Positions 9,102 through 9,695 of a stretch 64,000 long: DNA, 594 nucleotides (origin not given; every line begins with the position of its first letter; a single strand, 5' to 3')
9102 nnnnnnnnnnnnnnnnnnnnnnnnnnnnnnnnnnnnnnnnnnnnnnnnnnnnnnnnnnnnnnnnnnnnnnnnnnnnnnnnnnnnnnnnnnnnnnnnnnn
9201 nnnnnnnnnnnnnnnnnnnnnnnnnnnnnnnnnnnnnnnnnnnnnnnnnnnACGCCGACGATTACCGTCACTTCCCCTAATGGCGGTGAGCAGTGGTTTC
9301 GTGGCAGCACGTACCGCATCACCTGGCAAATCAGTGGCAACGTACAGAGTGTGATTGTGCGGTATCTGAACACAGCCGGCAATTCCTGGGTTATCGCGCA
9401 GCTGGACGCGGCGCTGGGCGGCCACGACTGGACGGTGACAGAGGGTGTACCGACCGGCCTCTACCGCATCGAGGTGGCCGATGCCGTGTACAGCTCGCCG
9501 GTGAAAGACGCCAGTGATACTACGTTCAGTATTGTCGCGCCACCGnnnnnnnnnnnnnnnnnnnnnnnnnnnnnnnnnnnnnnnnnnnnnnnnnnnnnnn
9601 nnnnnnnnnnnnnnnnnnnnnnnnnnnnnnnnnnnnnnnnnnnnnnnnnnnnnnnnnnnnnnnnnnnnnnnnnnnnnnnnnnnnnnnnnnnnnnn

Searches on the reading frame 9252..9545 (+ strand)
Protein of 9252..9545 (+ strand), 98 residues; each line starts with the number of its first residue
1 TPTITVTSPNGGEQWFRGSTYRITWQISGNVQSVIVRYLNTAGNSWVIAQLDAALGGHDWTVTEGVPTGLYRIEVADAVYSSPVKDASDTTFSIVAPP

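Call 52: search_protein_families(library=pfam, proteins=[window:9252-9545:+], max_evalue=10)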
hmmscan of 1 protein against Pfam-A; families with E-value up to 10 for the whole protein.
seq(98 aa): 5 families
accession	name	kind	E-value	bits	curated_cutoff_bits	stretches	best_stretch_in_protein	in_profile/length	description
PF17957.7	Big_7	-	0.00045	21.2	24.1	1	2-75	1-70/70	Bacterial Ig domain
PF10342.15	Kre9_KNH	-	0.015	16.5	24.6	1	8-80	1-80/94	Kre9/KNH-like N-terminal Ig-like domain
PF01835.25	MG2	-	0.045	14.5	32.8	1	40-79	45-81/96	MG2 domain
PF19253.4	DUF5900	-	0.12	13.3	27.2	1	15-88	2-70/101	Family of unknown function (DUF5900)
PF14610.12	Psg1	-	0.13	12.5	30.1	1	8-47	29-74/186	Ykl077w/Psg1 (Pma1 Stabilization in Golgi)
